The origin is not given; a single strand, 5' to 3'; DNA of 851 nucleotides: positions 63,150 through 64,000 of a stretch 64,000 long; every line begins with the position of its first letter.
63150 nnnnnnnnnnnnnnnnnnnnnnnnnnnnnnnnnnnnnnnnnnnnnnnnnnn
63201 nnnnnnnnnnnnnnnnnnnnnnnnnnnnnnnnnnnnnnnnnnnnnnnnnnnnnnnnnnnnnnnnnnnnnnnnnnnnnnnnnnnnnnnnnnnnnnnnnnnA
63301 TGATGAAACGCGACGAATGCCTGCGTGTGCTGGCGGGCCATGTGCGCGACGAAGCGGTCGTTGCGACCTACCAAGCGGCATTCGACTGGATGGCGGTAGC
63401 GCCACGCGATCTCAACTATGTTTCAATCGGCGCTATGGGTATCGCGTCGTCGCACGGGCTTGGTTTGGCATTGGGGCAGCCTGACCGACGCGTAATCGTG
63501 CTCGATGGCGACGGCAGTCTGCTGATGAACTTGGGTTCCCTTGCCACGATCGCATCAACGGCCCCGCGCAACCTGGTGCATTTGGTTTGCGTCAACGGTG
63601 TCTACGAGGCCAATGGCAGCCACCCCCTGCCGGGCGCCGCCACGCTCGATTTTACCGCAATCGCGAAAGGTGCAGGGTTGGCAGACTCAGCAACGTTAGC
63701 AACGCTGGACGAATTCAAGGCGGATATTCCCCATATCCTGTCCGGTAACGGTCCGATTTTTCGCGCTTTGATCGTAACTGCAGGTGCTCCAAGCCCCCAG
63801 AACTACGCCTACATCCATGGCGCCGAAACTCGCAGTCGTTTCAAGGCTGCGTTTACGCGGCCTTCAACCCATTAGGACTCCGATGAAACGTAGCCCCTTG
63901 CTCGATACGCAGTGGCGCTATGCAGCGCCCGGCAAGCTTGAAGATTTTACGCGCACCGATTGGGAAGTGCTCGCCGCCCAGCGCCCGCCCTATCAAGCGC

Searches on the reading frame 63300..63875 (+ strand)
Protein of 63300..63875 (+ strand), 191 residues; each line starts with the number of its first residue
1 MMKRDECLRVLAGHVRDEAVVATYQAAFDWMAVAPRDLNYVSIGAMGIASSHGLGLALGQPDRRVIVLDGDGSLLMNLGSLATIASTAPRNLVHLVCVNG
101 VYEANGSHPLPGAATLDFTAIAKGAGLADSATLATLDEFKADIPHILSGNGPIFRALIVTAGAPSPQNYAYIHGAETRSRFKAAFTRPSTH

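Call 4: search_protein_families(library=pfam, proteins=[window:63300-63875:+], max_evalue=0.001)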
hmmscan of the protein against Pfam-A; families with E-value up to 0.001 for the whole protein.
window:63300-63875:+ (191 aa): 1 family
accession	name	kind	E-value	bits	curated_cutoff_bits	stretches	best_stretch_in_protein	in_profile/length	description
PF02775.26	TPP_enzyme_C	-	9.3e-15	55.2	21.9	1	32-154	16-148/151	Thiamine pyrophosphate enzyme, C-terminal TPP binding domain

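Call 5: search_protein_families(library=ncbifam, proteins=[window:63300-63875:+], max_evalue=0.001)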
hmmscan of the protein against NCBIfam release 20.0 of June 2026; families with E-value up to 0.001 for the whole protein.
window:63300-63875:+ (191 aa): 32 families (the best 25 are shown)
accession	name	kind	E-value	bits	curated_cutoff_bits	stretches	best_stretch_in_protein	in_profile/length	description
NF004813.0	PRK06163.1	equivalog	6.5e-38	130.5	240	1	2-182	14-193/202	hypothetical protein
TIGR03297.1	Ppyr-DeCO2ase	equivalog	7.7e-33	114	312.5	1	32-183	203-358/360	phosphonopyruvate decarboxylase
TIGR03846.1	sulfopy_beta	equivalog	1.3e-30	106.7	221.5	1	4-183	1-179/182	sulfopyruvate decarboxylase subunit beta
NF005760.0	PRK07586.1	equivalog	8.1e-10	38.3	363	1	15-103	356-443/514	acetolactate synthase large subunit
NF006016.1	PRK08155.1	equivalog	2.1e-09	36.4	870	1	13-90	371-455/554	acetolactate synthase large subunit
NF006524.0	PRK08978.1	equivalog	2e-07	29.6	738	1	38-87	395-444/548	acetolactate synthase 2 catalytic subunit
NF005470.0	PRK07064.1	equivalog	4.1e-07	29.4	495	1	40-102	403-464/552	thiamine pyrophosphate-binding protein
NF009122.0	PRK12474.1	subfamily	5e-07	28.9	835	1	9-87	348-432/518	hypothetical protein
TIGR00118.1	acolac_lg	equivalog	1.4e-06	27.1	538.35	1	32-89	397-455/557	biosynthetic-type acetolactate synthase large subunit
NF006122.0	PRK08266.1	subfamily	2e-06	26.6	571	1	16-174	373-538/543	hypothetical protein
NF006203.0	PRK08327.1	equivalog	2e-06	26.6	456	1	12-104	400-493/571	thiamine pyrophosphate-requiring protein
NF005485.1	PRK07092.1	equivalog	2.7e-06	26.5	493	1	40-153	391-512/523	benzoylformate decarboxylase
NF004710.0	PRK06048.1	equivalog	3e-06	26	976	1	40-88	410-458/561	acetolactate synthase large subunit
NF006052.0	PRK08199.1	subfamily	3.2e-06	25.7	539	1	43-103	414-473/559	thiamine pyrophosphate protein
NF005651.0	PRK07418.1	subfamily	5.7e-06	24.8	942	1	29-99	419-488/617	acetolactate synthase large subunit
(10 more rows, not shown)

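Call 6: find_encoding_contigs(protein=window:63300-63875:+, flank=10000, max_places=6)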
Protein window:63300-63875:+ (191 aa): 3 contigs read that carry it; 1 place shown.
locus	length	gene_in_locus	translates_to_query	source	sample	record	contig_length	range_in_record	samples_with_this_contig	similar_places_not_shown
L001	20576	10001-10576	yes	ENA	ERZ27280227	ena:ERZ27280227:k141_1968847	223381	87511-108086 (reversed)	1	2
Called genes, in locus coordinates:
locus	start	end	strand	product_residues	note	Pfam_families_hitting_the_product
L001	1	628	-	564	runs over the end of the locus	PF01019:G_glu_transpept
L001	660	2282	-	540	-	PF03193:RsgA_GTPase (faint), PF13476:AAA_23 (faint), PF13555:AAA_29 (faint), PF00005:ABC_tran, PF02463:SMC_N (faint), PF13304:AAA_21 (faint), PF12848:ABC_tran_Xtn, PF00005:ABC_tran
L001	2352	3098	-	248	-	-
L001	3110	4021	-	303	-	PF00848:Ring_hydroxyl_A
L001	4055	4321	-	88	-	-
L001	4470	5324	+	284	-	PF00528:BPD_transp_1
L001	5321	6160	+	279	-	PF00528:BPD_transp_1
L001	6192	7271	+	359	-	PF01547:SBP_bac_1, PF13416:SBP_bac_8, PF13343:SBP_bac_6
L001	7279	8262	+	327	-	PF02558:ApbA, PF08546:ApbA_C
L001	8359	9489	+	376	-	PF00155:Aminotran_1_2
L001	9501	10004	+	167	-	PF02776:TPP_enzyme_N (faint)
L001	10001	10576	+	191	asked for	PF02775:TPP_enzyme_C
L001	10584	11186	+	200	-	-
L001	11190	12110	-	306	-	PF00126:HTH_1, PF03466:LysR_substrate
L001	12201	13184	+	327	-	PF14226:DIOX_N, PF03171:2OG-FeII_Oxy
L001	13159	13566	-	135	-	-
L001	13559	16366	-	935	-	PF13510:Fer2_4, PF07992:Pyr_redox_2 (faint), PF12831:FAD_oxidored (faint), PF17806:SO_alpha_A3, PF01571:GCV_T, PF08669:GCV_T_C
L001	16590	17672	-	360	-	PF01266:DAO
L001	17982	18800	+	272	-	PF00497:SBP_bac_3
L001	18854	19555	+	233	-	PF00528:BPD_transp_1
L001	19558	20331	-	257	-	PF02633:Creatininase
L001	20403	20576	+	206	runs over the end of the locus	PF02798:GST_N, PF13417:GST_N_3, PF13409:GST_N_2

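Call 9: search_protein_families(library=pfam, proteins=[L001:10584-11186:+, L001:12201-13184:+, L001:11190-12110:-, L001:13159-13566:-, L001:2352-3098:-, L001:3110-4021:-, L001:4055-4321:-], max_evalue=0.1)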
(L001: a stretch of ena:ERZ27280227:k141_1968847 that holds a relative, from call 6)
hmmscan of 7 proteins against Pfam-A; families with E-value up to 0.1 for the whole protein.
L001:10584-11186:+ (200 aa): 2 families
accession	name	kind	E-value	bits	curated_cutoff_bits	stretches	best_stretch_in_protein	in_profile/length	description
PF01966.28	HD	-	0.0011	19.7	22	1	66-127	2-86/116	HD domain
PF13487.12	HD_5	-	0.076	13.2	27.2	0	72-101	29-58/170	HD domain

L001:12201-13184:+ (327 aa): 2 families
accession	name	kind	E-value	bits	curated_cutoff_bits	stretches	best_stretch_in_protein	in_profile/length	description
PF14226.12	DIOX_N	-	3.8e-28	98.9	27.3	1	14-136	1-116/117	non-haem dioxygenase in morphine synthesis N-terminal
PF03171.26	2OG-FeII_Oxy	-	8.3e-27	93.9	23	1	188-283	8-101/101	2OG-Fe(II) oxygenase superfamily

L001:11190-12110:- (306 aa): 4 families
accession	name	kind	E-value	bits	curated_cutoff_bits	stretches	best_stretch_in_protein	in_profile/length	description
PF03466.25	LysR_substrate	-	2.9e-34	118.7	28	1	97-301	5-207/209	LysR substrate binding domain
PF00126.33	HTH_1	-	4.4e-22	78.2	26.6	1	13-71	2-60/60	Bacterial regulatory helix-turn-helix protein, lysR family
PF22083.2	I-HmuI_NUMOD-like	-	0.0065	16.5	27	1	25-51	13-39/46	DNA endonuclease I-HmuI-like, NUMOD-like domain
PF18024.7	HTH_50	-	0.045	13.9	27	1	22-46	21-45/50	Helix-turn-helix domain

L001:13159-13566:- (135 aa): 0 families

L001:2352-3098:- (248 aa): 1 family
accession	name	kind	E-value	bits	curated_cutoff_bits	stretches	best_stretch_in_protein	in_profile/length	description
PF07883.17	Cupin_2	-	0.011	15.8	27.2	1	103-138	4-38/70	Cupin domain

L001:3110-4021:- (303 aa): 2 families
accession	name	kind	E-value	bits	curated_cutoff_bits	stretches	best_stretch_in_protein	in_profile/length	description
PF00848.25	Ring_hydroxyl_A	-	1.2e-19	71.5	24.9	1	99-301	8-206/208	Ring hydroxylating alpha subunit (catalytic domain)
PF00355.32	Rieske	-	0.00011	22.5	20.3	1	11-35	58-82/88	Rieske [2Fe-2S] domain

L001:4055-4321:- (88 aa): 0 families

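Call 10: search_protein_families(library=ncbifam, proteins=[L001:10584-11186:+, L001:12201-13184:+, L001:11190-12110:-, L001:13159-13566:-, L001:2352-3098:-, L001:3110-4021:-, L001:4055-4321:-], max_evalue=0.01)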
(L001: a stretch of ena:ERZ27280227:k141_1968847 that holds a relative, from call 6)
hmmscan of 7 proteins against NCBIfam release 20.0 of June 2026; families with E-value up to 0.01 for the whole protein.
L001:10584-11186:+ (200 aa): 3 families
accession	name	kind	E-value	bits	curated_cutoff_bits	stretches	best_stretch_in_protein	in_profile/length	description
TIGR03276.1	Phn-HD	hypoth_equivalog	6.3e-09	35.6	214.6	1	60-97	21-58/179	phosphonate degradation HD-domain oxygenase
NF049941.1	HyMthAminphonOxyTmpB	equivalog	1.8e-08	34.4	300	1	58-98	23-63/188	(R)-1-hydroxy-2-trimethylaminoethylphosphonate oxygenase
NF052439.1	HMPDioxPhnZ1GIM8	equivalog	2.4e-06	27.2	300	1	59-97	38-76/199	hydroxymethylphosphonate dioxygenase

L001:12201-13184:+ (327 aa): 0 families

L001:11190-12110:- (306 aa): 53 families (the best 25 are shown)
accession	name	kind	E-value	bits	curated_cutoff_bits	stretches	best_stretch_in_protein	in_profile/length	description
NF008352.0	PRK11139.1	subfamily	1.6e-104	349.3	288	1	8-304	4-294/305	transcriptional regulator GcvA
TIGR03418.1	chol_sulf_TF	equivalog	7.1e-69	232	324.8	1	11-301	2-291/291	choline sulfate utilization transcriptional regulator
NF007491.0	PRK10086.1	equivalog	1.5e-68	231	316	1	4-303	11-310/313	DNA-binding transcriptional regulator DsdC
TIGR02036.1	dsdC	equivalog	5.5e-53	179.9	352.4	1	12-302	10-301/302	DNA-binding transcriptional regulator DsdC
NF041130.1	PenR_Burk_TF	exception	3.4e-48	164.3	625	1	10-305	8-292/292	beta-lactamase transcriptional regulator PenR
TIGR03339.1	phn_lysR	subfamily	4.8e-23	81.8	341.1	1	15-173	2-162/279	aminoethylphosphonate catabolism associated LysR family transcriptional regulator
NF040888.1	trans_reg_YafC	equivalog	1.2e-22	80.2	470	1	15-197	8-192/293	DNA-binding transcriptional regulator YafC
NF045990.1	TransRegCbbRRhodb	equivalog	3.5e-21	75.5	450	1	14-298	10-296/304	LysR family regulator CbbR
NF011950.0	PRK15421.1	equivalog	4.1e-17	62.8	382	1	14-219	6-211/317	HTH-type transcriptional regulator MetR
NF008416.0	PRK11242.1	equivalog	1.1e-16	61.1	277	1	15-177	6-173/300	transcriptional regulator CynR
NF040786.1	LysR_Sec_metab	equivalog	1.1e-16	60.8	250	1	14-149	5-145/298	selenium metabolism-associated LysR family transcriptional regulator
NF052633.1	LysR_TF_PsrA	exception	5e-15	55.2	540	1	13-173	8-173/297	L-proline-binding transcription factor PsrA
NF045775.1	acetoin_reg_AlsR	exception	7.4e-15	55.2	430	1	15-169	6-165/290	acetoin biosynthesis transcriptional regulator AlsR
NF041036.1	decaheme_TF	subfamily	1.2e-14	54.5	210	1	16-264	7-258/301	multiheme cytochrome-associated LysR family transcriptional regulator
NF047711.1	PutUtilRegPtrR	equivalog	2e-14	53.4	400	1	13-174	4-168/283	putrescine utilization regulator PtrR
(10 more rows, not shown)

L001:13159-13566:- (135 aa): 1 family
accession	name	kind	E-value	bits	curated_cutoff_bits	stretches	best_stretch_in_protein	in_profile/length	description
TIGR01375.1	soxG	subfamily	1.4e-05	25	143.95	1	48-126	69-150/152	sarcosine oxidase subunit gamma family protein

L001:2352-3098:- (248 aa): 0 families

L001:3110-4021:- (303 aa): 5 families
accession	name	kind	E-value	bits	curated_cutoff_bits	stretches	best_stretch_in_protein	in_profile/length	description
NF058607.1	GlBtMonoOxGbcA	equivalog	3.2e-14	52.2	670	1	11-131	114-228/420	glycine betaine monooxygenase oxygenase subunit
NF042946.1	3PPDioc_HcaE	equivalog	1.8e-11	43.7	830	1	6-128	92-217/450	3-phenylpropionate/cinnamic acid dioxygenase subunit alpha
TIGR03228.1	anthran_1_2_A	equivalog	1.9e-09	36.7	671.9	1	9-130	95-218/438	anthranilate 1,2-dioxygenase large subunit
NF041684.1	ant_diox_AndAc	equivalog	1.3e-05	24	750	1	7-125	101-222/418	anthranilate 1,2-dioxygenase large subunit AndAc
TIGR03229.1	benzo_1_2_benA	equivalog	0.00032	19.7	780.95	1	8-128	94-218/433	benzoate 1,2-dioxygenase large subunit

L001:4055-4321:- (88 aa): 5 families
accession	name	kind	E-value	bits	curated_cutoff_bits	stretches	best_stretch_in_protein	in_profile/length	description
NF042946.1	3PPDioc_HcaE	equivalog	4.3e-09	35.9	830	1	33-88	19-74/450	3-phenylpropionate/cinnamic acid dioxygenase subunit alpha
NF058607.1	GlBtMonoOxGbcA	equivalog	1.6e-07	30.1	670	1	23-88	26-91/420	glycine betaine monooxygenase oxygenase subunit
TIGR03228.1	anthran_1_2_A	equivalog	0.00042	19.1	671.9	1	35-87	21-73/438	anthranilate 1,2-dioxygenase large subunit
TIGR03229.1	benzo_1_2_benA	equivalog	0.00066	18.7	780.95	1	34-86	20-72/433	benzoate 1,2-dioxygenase large subunit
NF041684.1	ant_diox_AndAc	equivalog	0.009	14.6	750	1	23-87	16-81/418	anthranilate 1,2-dioxygenase large subunit AndAc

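Call 12: find_homologous_proteins(query=window:63300-63875:+, max_evalue=0.00001)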
Query window:63300-63875:+ (191 aa): 5766 proteins with E <= 0.00001 among 6235 candidates; the best 120 are listed.
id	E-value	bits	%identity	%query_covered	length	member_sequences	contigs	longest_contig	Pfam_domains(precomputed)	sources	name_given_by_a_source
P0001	6.1e-115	399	96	99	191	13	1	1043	PF02775.27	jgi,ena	jgi:phosphonopyruvate decarboxylase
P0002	5.2e-108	377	89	100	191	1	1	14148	PF02775.27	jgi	jgi:sulfopyruvate decarboxylase subunit beta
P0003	5.6e-100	351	84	100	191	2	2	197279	PF02775.27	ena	-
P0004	4.7e-95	335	79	98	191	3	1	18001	PF02775.27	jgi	jgi:sulfopyruvate decarboxylase subunit beta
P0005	4.9e-95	335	80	98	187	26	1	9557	PF02775.27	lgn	-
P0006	1.2e-94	333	78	99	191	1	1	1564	PF02775.27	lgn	-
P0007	1.3e-94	333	80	98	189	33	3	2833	PF02775.27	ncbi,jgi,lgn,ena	jgi:sulfopyruvate decarboxylase subunit beta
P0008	7.3e-94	331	79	98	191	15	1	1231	PF02775.27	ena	-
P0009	7.4e-94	331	79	98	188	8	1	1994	PF02775.27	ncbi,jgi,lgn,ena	jgi:phosphonopyruvate decarboxylase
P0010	2.1e-93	329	80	99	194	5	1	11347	PF02775.27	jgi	jgi:sulfopyruvate decarboxylase subunit beta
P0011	2.6e-93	329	80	98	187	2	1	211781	PF02775.27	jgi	jgi:sulfopyruvate decarboxylase subunit beta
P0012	7.8e-93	327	78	98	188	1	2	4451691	PF02775.27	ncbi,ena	-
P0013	8.8e-92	324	77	98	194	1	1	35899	PF02775.27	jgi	jgi:sulfopyruvate decarboxylase subunit beta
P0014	9.5e-92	324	79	98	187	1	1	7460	PF02775.27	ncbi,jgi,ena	jgi:phosphonopyruvate decarboxylase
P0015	1.6e-91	323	78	98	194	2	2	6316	PF02775.27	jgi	jgi:sulfopyruvate decarboxylase subunit beta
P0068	2.2e-70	254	65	96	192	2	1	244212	PF02775.27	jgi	jgi:sulfopyruvate decarboxylase subunit beta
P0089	6.3e-69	249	62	96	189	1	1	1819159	PF02775.27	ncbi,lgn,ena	-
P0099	1.6e-68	248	61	91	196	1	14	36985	PF02775.27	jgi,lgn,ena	jgi:phosphonopyruvate decarboxylase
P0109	6.5e-68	246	63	97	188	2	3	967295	PF02775.27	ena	-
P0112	8.8e-68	246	65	96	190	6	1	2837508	PF02775.27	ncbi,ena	-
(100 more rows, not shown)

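Call 13: find_encoding_contigs(protein=P0012, flank=10000, max_places=2)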
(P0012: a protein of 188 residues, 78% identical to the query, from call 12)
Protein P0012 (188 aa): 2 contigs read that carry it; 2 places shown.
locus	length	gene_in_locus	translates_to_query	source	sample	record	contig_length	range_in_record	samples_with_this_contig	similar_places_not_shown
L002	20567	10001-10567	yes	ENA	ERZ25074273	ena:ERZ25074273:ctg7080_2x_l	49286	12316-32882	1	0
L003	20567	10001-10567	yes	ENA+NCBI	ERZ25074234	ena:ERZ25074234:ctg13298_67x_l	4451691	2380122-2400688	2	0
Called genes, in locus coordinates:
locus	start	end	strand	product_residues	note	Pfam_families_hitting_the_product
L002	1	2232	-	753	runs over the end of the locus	PF00384:Molybdopterin, PF01568:Molydop_binding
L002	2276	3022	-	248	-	-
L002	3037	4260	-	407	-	PF00355:Rieske, PF00848:Ring_hydroxyl_A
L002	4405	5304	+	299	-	PF00528:BPD_transp_1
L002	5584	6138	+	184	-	PF00528:BPD_transp_1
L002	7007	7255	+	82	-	-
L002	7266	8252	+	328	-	PF02558:ApbA, PF08546:ApbA_C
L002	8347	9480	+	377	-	PF00155:Aminotran_1_2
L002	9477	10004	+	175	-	PF02776:TPP_enzyme_N (faint)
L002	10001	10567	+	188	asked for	PF02775:TPP_enzyme_C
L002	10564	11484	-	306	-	PF00126:HTH_1, PF03466:LysR_substrate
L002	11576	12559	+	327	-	PF14226:DIOX_N, PF03171:2OG-FeII_Oxy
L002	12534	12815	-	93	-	-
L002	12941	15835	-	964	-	PF13510:Fer2_4, PF07992:Pyr_redox_2, PF12831:FAD_oxidored, PF13450:NAD_binding_8 (weak), PF17806:SO_alpha_A3, PF01571:GCV_T, PF08669:GCV_T_C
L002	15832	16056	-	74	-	PF04267:SoxD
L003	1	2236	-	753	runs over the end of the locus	PF00384:Molybdopterin, PF01568:Molydop_binding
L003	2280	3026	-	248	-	-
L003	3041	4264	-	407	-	PF00355:Rieske, PF00848:Ring_hydroxyl_A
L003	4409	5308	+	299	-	PF00528:BPD_transp_1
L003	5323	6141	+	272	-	PF00528:BPD_transp_1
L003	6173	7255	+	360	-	PF13416:SBP_bac_8, PF13343:SBP_bac_6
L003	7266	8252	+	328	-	PF02558:ApbA, PF08546:ApbA_C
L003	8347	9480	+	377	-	PF00155:Aminotran_1_2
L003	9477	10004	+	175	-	PF02776:TPP_enzyme_N (faint)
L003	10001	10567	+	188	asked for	PF02775:TPP_enzyme_C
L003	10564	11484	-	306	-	PF00126:HTH_1, PF03466:LysR_substrate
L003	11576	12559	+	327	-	PF14226:DIOX_N, PF03171:2OG-FeII_Oxy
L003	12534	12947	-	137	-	-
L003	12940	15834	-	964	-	PF13510:Fer2_4, PF07992:Pyr_redox_2, PF12831:FAD_oxidored, PF13450:NAD_binding_8 (weak), PF17806:SO_alpha_A3, PF01571:GCV_T, PF08669:GCV_T_C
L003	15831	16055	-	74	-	PF04267:SoxD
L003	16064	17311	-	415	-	PF01946:Thi4 (weak), PF00890:FAD_binding_2 (faint), PF01266:DAO, PF12831:FAD_oxidored (weak), PF13450:NAD_binding_8 (weak)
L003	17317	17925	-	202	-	PF02627:CMD (faint)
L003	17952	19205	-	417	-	PF01266:DAO, PF03486:HI0933_like (faint)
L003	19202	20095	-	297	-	PF00528:BPD_transp_1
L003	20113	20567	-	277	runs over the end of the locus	PF00497:SBP_bac_3, PF10613:Lig_chan-Glu_bd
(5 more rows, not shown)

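Call 14: find_encoding_contigs(protein=P0089, flank=10000, max_places=2)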
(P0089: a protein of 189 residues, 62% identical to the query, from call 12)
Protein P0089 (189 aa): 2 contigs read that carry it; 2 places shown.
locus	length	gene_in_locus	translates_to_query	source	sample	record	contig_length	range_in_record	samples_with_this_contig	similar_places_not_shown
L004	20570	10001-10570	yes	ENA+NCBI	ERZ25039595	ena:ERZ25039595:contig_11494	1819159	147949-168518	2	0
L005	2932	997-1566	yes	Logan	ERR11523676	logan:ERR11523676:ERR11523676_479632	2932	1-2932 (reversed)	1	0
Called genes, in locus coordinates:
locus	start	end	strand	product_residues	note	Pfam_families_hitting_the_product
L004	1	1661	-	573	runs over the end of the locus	PF03814:KdpA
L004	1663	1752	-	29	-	PF09604:Potass_KdpF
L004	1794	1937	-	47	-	-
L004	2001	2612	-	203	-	-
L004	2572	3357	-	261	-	PF00355:Rieske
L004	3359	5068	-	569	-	PF24827:AstE_AspA_cat, PF00155:Aminotran_1_2, PF01041:DegT_DnrJ_EryC1 (weak)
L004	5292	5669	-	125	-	-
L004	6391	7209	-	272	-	PF00497:SBP_bac_3, PF10613:Lig_chan-Glu_bd (weak)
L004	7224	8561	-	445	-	PF07992:Pyr_redox_2 (faint), PF00070:Pyr_redox (faint), PF01266:DAO, PF13450:NAD_binding_8 (faint)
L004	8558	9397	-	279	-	PF00528:BPD_transp_1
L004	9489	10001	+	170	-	-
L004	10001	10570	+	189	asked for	PF02775:TPP_enzyme_C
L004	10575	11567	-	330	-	PF04909:Amidohydro_2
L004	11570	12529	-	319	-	PF14226:DIOX_N, PF03171:2OG-FeII_Oxy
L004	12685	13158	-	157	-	PF04115:Ureidogly_lyase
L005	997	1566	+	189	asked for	PF02775:TPP_enzyme_C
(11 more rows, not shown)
